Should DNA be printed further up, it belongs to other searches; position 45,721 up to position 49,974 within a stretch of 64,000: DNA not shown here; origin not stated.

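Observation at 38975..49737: Tandem triplication of the T9SS sortase gene porU upstream of porV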

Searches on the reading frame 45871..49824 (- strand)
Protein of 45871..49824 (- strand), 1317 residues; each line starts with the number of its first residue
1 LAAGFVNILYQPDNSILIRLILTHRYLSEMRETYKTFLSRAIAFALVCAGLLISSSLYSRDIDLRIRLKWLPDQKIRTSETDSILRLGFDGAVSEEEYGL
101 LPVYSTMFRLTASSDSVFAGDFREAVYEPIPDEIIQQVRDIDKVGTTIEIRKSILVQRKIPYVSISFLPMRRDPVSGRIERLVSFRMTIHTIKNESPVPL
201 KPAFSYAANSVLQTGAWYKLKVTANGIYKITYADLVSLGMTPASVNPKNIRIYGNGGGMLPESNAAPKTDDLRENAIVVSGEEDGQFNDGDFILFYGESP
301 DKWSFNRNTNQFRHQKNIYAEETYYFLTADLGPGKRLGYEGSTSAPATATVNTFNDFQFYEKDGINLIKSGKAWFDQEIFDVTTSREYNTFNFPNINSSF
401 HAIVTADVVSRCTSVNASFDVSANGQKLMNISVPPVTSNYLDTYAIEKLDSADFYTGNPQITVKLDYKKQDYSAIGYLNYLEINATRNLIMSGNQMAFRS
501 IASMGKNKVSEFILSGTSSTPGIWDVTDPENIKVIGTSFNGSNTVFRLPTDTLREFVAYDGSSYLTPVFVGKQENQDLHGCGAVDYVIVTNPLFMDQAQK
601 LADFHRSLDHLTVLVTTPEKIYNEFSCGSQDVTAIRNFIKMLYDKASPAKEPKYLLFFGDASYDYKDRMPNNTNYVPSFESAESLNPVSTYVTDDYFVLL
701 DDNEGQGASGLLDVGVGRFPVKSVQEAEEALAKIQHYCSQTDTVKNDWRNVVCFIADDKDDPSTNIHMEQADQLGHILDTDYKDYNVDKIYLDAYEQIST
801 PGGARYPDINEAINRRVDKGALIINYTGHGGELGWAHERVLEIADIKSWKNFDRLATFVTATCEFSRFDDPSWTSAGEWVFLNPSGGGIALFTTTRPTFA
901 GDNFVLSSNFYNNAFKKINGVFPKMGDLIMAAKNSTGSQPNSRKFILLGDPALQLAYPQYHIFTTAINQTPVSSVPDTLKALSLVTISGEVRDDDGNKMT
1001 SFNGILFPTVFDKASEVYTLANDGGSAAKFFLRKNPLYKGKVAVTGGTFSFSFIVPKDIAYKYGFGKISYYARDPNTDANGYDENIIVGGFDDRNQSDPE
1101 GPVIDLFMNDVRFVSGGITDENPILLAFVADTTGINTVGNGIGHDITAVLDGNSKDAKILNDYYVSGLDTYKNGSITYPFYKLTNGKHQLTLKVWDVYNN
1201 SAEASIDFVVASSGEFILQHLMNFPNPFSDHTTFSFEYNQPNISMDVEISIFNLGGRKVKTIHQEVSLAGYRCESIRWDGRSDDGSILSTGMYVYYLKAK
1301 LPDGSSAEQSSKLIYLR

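Call 4: search_protein_families(library=ncbifam, proteins=[window:45871-49824:-], max_evalue=0.01)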
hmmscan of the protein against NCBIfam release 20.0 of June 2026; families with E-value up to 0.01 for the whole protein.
window:45871-49824:- (1317 aa): 5 families
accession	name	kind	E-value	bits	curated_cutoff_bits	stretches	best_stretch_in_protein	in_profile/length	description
NF033707.1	T9SS_sortase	equivalog_domain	0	1357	420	1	211-1315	1-1094/1095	type IX secretion system sortase PorU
NF052324.1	PorU_rel_Nterm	equivalog_domain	9.5e-58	196.1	450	1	217-962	32-772/879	putative type IX secretion system sortase PorU2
NF052318.1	T9SS_sortase_N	equivalog_domain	2.6e-10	40.6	40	1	49-187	9-139/140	type IX secretion system sortase PorU, long form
TIGR04183.1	Por_Secre_tail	domain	0.0023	17.8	23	0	1224-1264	2-38/72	T9SS type A sorting domain-containing protein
NF005176.1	PRK06655.1-1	equivalog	0.004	17.1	230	1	1234-1305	88-154/197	flagellar hook assembly protein FlgD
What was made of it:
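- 45871..49737 (-): porU-C, the long-form PorU sortase (1288 aa from ATG 49737; an upstream in-frame TTG at 49824 is unlikely to be the start). NF033707 1357 bits plus NF052318 'PorU long form' N-domain 40.6 bits (call 4).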

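Call 5: search_protein_families(library=pfam, proteins=[window:45871-49824:-], max_evalue=0.01)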
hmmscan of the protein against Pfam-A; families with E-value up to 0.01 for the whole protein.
window:45871-49824:- (1317 aa): 4 families
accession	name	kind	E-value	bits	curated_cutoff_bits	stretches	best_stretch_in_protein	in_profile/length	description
PF01364.23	Peptidase_C25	-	1.7e-105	353.8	23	1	586-955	1-374/374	Peptidase family C25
PF13860.13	FlgD_ig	-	3.6e-05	24.1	27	1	1230-1299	8-75/79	FlgD Ig-like domain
PF13585.12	CHU_C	-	0.0014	19.1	27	1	1244-1308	26-78/86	CHU_C Type IX secretion signal domain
PF18962.6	Por_Secre_tail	-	0.0074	17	27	0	1224-1263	2-38/75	Secretion system C-terminal sorting domain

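Call 28: find_homologous_proteins(query=window:45871-49737:-, max_evalue=1e-50)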
Query window:45871-49737:- (1288 aa): 1038 proteins with E <= 1e-50 among 8000 candidates; the best 120 are listed.
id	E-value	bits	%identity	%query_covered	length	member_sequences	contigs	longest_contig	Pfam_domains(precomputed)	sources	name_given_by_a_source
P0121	0.0e+0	2960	100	100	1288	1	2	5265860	PF01364.25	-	-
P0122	0.0e+0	1888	63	100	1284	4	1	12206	PF13860.13,PF01364.25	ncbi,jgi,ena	-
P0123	0.0e+0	1857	62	100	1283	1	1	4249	PF13860.13,PF01364.25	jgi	jgi:hypothetical protein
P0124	0.0e+0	1839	62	100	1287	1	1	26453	PF13860.13,PF01364.25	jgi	jgi:hypothetical protein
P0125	0.0e+0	1829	61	100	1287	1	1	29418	PF13860.13,PF01364.25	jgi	jgi:hypothetical protein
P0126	0.0e+0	1769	61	96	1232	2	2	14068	PF13860.13,PF01364.25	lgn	-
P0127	0.0e+0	1745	65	89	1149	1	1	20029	PF01364.25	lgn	-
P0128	0.0e+0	1659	58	98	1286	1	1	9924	PF13860.13,PF01364.25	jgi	jgi:Peptidase family C25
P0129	0.0e+0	1648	57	100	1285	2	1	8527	PF13860.13,PF01364.25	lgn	-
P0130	0.0e+0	1645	57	100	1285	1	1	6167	PF13860.13,PF01364.25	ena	-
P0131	0.0e+0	1643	57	98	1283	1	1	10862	PF13860.13,PF01364.25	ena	-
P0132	0.0e+0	1640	56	99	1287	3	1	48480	PF01364.25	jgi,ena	-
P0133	0.0e+0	1636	57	98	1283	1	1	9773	PF01364.25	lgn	-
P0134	0.0e+0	1630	56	99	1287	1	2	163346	PF01364.25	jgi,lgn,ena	-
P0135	0.0e+0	1626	55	100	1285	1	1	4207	PF13860.13,PF01364.25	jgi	jgi:hypothetical protein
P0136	0.0e+0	1626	57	98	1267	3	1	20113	PF01364.25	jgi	-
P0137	0.0e+0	1621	56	100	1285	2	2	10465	PF18962.8,PF13860.13,PF01364.25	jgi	jgi:hypothetical protein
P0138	0.0e+0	1610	56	99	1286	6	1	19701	PF01364.25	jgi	-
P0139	0.0e+0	1602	55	97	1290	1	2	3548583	PF01364.25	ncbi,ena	-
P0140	0.0e+0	1602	55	100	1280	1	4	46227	PF01364.25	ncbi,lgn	-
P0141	0.0e+0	1602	55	99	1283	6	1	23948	PF01364.25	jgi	-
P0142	0.0e+0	1598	55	100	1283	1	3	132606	PF01364.25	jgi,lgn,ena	-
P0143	0.0e+0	1597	55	100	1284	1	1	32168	PF01364.25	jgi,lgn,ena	-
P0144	0.0e+0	1589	56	97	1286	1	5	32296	PF13860.13,PF01364.25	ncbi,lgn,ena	-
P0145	0.0e+0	1585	56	97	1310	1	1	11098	PF13860.13,PF01364.25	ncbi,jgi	jgi:hypothetical protein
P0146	0.0e+0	1585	55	97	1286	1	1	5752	PF13860.13,PF01364.25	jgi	-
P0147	0.0e+0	1584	55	97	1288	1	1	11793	PF01364.25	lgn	-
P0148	0.0e+0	1582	53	100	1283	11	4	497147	PF13860.13,PF01364.25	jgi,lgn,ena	-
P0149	0.0e+0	1576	55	97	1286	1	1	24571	PF13860.13,PF01364.25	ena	-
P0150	0.0e+0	1575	56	97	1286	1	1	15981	PF13860.13,PF01364.25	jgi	jgi:hypothetical protein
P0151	0.0e+0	1575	54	99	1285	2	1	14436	PF13860.13,PF01364.25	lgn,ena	-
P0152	0.0e+0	1575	56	98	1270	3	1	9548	PF13860.13,PF01364.25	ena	-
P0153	0.0e+0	1574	53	100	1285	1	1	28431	PF01364.25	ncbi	-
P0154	0.0e+0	1573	54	99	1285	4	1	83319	PF01364.25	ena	-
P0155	0.0e+0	1571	54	100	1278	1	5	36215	PF01364.25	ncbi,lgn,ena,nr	ncbi:MAG: type IX secretion system sortase PorU [Bacteroidales bacterium]|nr:type IX secretion syste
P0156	0.0e+0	1567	56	98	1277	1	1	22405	PF01364.25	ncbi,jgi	-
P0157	0.0e+0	1566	54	99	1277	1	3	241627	PF18962.8,PF13860.13,PF01364.25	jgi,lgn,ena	-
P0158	0.0e+0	1563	53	98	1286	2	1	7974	PF13860.13,PF01364.25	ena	-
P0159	0.0e+0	1561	54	99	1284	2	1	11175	PF13860.13,PF01364.25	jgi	-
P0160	0.0e+0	1561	54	99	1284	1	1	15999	PF01364.25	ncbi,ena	ncbi:MAG: type IX secretion system sortase PorU [Bacteroidota bacterium]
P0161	0.0e+0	1560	55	100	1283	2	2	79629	PF13860.13,PF01364.25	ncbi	-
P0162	0.0e+0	1560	55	99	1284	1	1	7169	PF13860.13,PF01364.25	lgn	-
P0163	0.0e+0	1557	55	98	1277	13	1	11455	PF01364.25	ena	-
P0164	0.0e+0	1557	53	99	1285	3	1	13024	PF13860.13,PF01364.25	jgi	-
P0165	0.0e+0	1556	54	99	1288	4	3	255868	PF01364.25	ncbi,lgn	-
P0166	0.0e+0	1553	53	100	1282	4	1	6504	PF01364.25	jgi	jgi:hypothetical protein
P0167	0.0e+0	1552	54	100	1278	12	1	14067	PF01364.25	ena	-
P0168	0.0e+0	1550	53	100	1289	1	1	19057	PF13860.13,PF01364.25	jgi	jgi:hypothetical protein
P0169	0.0e+0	1550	53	99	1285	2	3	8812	PF13860.13,PF01364.25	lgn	-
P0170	0.0e+0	1550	54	100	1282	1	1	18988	PF13860.13,PF01364.25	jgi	-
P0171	0.0e+0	1547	54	98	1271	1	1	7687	PF13860.13,PF01364.25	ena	-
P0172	0.0e+0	1546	55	98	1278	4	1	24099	PF01364.25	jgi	-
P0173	0.0e+0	1544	54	97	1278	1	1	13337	PF01364.25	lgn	-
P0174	0.0e+0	1543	54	98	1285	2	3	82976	PF01364.25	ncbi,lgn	ncbi:MAG: type IX secretion system sortase PorU [Bacteroidota bacterium]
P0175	0.0e+0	1543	54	99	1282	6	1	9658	PF13860.13,PF01364.25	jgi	-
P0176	0.0e+0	1541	54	100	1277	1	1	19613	PF01364.25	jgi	jgi:hypothetical protein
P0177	0.0e+0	1541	54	97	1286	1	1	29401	PF13860.13,PF01364.25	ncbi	-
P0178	0.0e+0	1540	53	100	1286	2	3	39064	PF13860.13,PF01364.25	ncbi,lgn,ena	ncbi:MAG: type IX secretion system sortase PorU [bacterium]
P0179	0.0e+0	1540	53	99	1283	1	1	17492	PF13860.13,PF01364.25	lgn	-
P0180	0.0e+0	1539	54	97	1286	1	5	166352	PF13860.13,PF01364.25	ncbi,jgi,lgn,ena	-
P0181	0.0e+0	1538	54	100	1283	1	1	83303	PF13860.13,PF01364.25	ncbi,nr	ncbi:MAG: type IX secretion system sortase PorU [Bacteroidetes bacterium]|nr:type IX secretion syste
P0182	0.0e+0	1537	53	97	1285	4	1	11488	PF01364.25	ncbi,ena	-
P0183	0.0e+0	1537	54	99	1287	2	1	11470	PF01364.25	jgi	jgi:hypothetical protein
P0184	0.0e+0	1536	54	99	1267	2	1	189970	PF13860.13,PF01364.25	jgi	jgi:hypothetical protein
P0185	0.0e+0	1535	52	99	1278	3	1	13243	PF01364.25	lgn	-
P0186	0.0e+0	1535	54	97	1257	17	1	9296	PF01364.25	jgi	jgi:hypothetical protein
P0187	0.0e+0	1533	55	97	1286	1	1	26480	PF13860.13,PF01364.25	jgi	jgi:hypothetical protein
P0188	0.0e+0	1532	53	99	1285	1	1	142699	PF13860.13,PF01364.25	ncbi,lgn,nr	ncbi:MAG: type IX secretion system sortase PorU [Bacteroidetes bacterium]|nr:type IX secretion syste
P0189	0.0e+0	1532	54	100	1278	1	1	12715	PF01364.25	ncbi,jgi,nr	ncbi:MAG: type IX secretion system sortase PorU [Bacteroidia bacterium]|nr:type IX secretion system 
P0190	0.0e+0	1532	55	98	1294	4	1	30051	PF01364.25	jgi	-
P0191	0.0e+0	1526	54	99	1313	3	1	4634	PF01364.25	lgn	-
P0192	0.0e+0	1525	55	98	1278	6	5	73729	PF18962.8,PF01364.25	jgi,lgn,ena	-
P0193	0.0e+0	1525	53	100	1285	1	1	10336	PF01364.25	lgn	-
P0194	0.0e+0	1522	53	97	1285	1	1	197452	PF13860.13,PF01364.25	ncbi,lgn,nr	ncbi:MAG: type IX secretion system sortase PorU [Bacteroidales bacterium]|nr:type IX secretion syste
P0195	0.0e+0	1521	54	97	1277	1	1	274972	PF13860.13,PF01364.25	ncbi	-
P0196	0.0e+0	1520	54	97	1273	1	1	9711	PF01364.25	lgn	-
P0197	0.0e+0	1519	54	96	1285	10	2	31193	PF13860.13,PF01364.25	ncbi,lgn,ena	-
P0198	0.0e+0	1519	53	97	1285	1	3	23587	PF13860.13,PF01364.25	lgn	-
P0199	0.0e+0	1518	53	100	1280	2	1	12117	PF13860.13,PF01364.25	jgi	jgi:hypothetical protein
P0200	0.0e+0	1515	53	99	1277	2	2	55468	PF18962.8,PF01364.25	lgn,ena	-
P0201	0.0e+0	1515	53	99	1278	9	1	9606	PF18962.8,PF13860.13,PF01364.25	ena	-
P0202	0.0e+0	1514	53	97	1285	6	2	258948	PF13860.13,PF01364.25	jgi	jgi:hypothetical protein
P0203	0.0e+0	1512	53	97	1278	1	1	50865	PF13860.13,PF01364.25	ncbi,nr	ncbi:MAG: type IX secretion system sortase PorU [Bacteroidales bacterium]|nr:type IX secretion syste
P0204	0.0e+0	1512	54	98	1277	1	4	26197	PF01364.25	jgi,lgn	-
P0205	0.0e+0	1508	53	99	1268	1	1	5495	PF01364.25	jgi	jgi:hypothetical protein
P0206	0.0e+0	1508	52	99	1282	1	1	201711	PF13860.13,PF01364.25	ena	-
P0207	0.0e+0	1507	54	96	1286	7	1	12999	PF01364.25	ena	-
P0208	0.0e+0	1506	54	97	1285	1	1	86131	PF18962.8,PF13860.13,PF01364.25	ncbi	ncbi:MAG: type IX secretion system sortase PorU [Bacteroidales bacterium]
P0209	0.0e+0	1500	53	99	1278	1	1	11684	PF01364.25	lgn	-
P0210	0.0e+0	1499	52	100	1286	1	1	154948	PF13860.13,PF01364.25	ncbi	-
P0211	0.0e+0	1498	52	100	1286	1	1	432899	PF13860.13,PF01364.25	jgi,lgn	jgi:hypothetical protein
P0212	0.0e+0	1498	54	96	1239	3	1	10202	PF13860.13,PF01364.25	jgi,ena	-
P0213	0.0e+0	1492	53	97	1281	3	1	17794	PF13860.13,PF01364.25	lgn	-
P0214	0.0e+0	1489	59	86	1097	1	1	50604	PF01364.25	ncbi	ncbi:MAG: type IX secretion system sortase PorU, partial [bacterium]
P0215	0.0e+0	1488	53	98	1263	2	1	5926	PF13860.13,PF01364.25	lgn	-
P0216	0.0e+0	1486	53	96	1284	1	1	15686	PF01364.25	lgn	-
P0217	0.0e+0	1485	53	98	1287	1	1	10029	PF01364.25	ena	-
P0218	0.0e+0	1478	58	86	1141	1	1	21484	PF01364.25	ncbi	-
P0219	0.0e+0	1477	58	86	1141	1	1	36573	PF13860.13,PF01364.25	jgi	-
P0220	0.0e+0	1476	52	97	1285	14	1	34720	PF13860.13,PF01364.25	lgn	-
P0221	0.0e+0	1471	53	99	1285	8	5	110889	PF13860.13,PF01364.25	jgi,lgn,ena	jgi:hypothetical protein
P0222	0.0e+0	1470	52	99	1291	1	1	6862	PF13860.13,PF01364.25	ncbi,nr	ncbi:MAG: type IX secretion system sortase PorU [Bacteroidota bacterium]|nr:type IX secretion system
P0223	0.0e+0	1470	53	98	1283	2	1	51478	PF18962.8,PF13860.13,PF01364.25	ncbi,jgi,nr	ncbi:MAG: type IX secretion system sortase PorU [Bacteroidales bacterium]|nr:type IX secretion syste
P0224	0.0e+0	1469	52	98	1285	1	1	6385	PF13860.13,PF01364.25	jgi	jgi:hypothetical protein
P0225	0.0e+0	1468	51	99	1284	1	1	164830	PF13860.13,PF01364.25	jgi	-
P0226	0.0e+0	1467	52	100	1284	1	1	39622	PF13860.13,PF01364.25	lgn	-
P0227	0.0e+0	1466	58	87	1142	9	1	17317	PF01364.25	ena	-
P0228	0.0e+0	1465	52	98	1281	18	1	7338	PF01364.25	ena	-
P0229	0.0e+0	1465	51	99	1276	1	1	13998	PF13860.13,PF01364.25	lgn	-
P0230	0.0e+0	1459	52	99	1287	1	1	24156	PF13860.13,PF01364.25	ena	-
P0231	0.0e+0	1454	52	97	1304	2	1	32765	PF01364.25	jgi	jgi:hypothetical protein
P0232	0.0e+0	1450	53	96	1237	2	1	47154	PF13860.13,PF01364.25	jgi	-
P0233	0.0e+0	1441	51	99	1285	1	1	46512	PF01364.25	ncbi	-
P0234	0.0e+0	1440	56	90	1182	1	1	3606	PF13860.13,PF01364.25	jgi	jgi:hypothetical protein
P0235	0.0e+0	1438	52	97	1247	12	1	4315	PF13860.13,PF01364.25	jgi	jgi:hypothetical protein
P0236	0.0e+0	1438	52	99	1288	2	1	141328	PF13860.13,PF01364.25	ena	-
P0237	0.0e+0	1433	51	99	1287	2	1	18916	PF13860.13,PF01364.25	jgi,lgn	jgi:hypothetical protein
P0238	0.0e+0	1420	50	99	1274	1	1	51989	PF01364.25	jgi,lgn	jgi:hypothetical protein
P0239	0.0e+0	1414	52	98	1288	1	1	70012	PF13860.13,PF01364.25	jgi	jgi:hypothetical protein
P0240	0.0e+0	1412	50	99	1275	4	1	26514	PF01364.25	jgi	-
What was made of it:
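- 45871..49737 (-): Orthologues of 1283-1290 aa at 61-63% identity (call 28).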

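Call 35: search_solved_structures(query=window:45871-49737:-, max_evalue=0.001)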
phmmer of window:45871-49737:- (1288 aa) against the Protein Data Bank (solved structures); distinct sequences matched with E-value up to 0.001: 1.
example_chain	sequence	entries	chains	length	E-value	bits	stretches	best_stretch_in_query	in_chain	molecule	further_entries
6za2_A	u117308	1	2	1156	8e-133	447.6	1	178-1286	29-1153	Por secretion system protein porU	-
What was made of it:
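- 45871..49737 (-): 448 bits to P. gingivalis PorU 6ZA2 (call 35).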

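Call 48: find_encoding_contigs(protein=P0139, flank=10000, max_places=1)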
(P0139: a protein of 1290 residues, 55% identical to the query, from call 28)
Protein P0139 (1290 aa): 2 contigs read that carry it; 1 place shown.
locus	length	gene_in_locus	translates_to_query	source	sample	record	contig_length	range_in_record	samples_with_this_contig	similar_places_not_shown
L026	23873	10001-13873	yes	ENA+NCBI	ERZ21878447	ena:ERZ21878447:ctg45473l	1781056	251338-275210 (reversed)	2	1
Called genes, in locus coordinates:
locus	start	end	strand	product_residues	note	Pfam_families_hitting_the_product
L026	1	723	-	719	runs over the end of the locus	PF02730:AFOR_N, PF01314:AFOR_C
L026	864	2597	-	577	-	PF00682:HMGL-like, PF02436:PYC_OADA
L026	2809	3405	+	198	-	PF00899:ThiF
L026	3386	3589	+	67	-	PF02597:ThiS (weak)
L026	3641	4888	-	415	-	PF08245:Mur_ligase_M, PF02875:Mur_ligase_C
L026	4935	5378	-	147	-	PF03702:AnmK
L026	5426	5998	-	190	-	PF03702:AnmK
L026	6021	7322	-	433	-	PF01225:Mur_ligase (weak), PF08245:Mur_ligase_M, PF02875:Mur_ligase_C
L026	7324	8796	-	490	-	PF03781:FGE-sulfatase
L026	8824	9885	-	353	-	PF11751:PorP_SprF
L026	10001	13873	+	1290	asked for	PF01364:Peptidase_C25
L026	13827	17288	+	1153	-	PF13860:FlgD_ig (faint), PF01364:Peptidase_C25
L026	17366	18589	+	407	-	PF19572:PorV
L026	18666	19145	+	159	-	PF02542:YgbB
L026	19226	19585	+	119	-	PF01250:Ribosomal_S6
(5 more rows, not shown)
